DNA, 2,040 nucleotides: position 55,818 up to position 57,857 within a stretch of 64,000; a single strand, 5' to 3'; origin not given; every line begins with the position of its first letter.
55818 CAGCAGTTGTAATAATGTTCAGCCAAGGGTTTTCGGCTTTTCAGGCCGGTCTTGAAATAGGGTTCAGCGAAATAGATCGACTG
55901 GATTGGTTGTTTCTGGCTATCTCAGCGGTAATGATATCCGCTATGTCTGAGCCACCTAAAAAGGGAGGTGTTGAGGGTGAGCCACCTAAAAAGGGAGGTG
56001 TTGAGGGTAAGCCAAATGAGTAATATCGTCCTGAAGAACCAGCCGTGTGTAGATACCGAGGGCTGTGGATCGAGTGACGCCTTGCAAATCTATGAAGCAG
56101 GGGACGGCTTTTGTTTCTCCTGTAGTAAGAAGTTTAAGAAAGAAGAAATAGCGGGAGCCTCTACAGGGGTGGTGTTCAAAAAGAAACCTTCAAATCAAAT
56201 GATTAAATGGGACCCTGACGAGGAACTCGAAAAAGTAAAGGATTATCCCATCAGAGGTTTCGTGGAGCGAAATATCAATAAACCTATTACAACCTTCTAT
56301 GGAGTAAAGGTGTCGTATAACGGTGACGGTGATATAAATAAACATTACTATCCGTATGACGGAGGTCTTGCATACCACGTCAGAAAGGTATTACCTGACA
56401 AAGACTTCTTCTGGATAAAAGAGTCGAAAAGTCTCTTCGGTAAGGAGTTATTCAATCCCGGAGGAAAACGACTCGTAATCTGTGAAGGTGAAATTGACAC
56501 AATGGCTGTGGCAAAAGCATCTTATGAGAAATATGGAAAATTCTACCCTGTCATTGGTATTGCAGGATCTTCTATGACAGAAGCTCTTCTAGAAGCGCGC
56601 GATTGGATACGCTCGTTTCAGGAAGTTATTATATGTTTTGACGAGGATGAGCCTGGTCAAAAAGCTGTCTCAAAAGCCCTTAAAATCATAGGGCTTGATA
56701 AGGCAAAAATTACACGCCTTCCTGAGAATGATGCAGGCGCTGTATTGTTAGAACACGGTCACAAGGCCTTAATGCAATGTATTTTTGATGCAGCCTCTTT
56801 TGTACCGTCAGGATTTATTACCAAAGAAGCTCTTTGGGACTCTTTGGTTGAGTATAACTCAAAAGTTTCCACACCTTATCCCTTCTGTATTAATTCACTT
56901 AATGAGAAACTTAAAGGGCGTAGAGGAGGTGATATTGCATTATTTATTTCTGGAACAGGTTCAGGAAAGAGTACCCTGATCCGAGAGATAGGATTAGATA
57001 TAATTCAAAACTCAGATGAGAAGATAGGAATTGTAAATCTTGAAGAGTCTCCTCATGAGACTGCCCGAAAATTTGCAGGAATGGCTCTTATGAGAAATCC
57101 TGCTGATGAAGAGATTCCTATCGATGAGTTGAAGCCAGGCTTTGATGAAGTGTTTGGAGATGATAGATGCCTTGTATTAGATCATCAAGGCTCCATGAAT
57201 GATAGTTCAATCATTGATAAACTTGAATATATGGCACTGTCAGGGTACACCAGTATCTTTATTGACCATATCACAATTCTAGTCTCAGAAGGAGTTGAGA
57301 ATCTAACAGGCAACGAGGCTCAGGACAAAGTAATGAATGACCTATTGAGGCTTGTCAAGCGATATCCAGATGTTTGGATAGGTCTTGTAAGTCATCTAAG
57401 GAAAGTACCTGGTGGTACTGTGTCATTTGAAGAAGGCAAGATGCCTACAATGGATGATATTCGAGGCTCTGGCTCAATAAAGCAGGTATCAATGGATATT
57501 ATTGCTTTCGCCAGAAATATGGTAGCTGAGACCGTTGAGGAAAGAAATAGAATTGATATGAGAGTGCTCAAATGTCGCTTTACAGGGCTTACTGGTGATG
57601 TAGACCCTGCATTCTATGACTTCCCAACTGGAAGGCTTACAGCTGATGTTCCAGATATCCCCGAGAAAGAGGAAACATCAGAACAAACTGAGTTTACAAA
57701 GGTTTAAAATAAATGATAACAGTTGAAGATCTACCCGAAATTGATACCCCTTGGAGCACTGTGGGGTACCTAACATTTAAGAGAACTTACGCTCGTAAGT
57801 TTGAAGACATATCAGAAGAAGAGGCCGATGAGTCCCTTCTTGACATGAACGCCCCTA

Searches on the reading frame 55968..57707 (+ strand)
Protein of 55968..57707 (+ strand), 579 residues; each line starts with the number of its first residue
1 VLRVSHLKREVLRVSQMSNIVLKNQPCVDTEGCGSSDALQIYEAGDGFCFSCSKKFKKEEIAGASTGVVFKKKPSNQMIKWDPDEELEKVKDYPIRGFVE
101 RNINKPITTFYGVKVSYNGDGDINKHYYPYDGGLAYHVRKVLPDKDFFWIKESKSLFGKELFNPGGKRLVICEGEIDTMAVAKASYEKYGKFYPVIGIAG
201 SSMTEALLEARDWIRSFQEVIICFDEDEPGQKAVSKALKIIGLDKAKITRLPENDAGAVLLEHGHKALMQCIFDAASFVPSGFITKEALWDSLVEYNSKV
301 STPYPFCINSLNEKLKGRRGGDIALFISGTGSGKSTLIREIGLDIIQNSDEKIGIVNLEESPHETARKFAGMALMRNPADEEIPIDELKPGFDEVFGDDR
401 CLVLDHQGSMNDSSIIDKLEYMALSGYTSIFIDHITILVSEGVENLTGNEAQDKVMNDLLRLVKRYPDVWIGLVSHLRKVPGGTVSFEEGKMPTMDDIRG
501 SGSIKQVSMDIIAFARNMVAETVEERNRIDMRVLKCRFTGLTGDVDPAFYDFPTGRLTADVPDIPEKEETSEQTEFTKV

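Call 11: search_protein_families(library=pfam, proteins=[window:55968-57707:+], max_evalue=0.01)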
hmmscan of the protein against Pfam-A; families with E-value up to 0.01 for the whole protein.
window:55968-57707:+ (579 aa): 5 families
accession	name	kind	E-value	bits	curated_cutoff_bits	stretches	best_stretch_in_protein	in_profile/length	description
PF13155.12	Toprim_2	-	2e-10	41.3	22.1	1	170-252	1-79/88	Toprim-like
PF03796.21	DnaB_C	-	2.8e-08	33.9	27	1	309-549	7-246/255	DnaB-like helicase C terminal domain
PF01751.28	Toprim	-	2.8e-07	31.1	23.1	1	169-245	2-85/96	Toprim domain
PF13662.12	Toprim_4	-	5.5e-07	30.2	25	1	168-251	2-84/85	Toprim domain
PF25199.1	nSTAND_NTPase5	-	0.004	17.4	34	0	314-364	34-84/145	Novel STAND NTPase 5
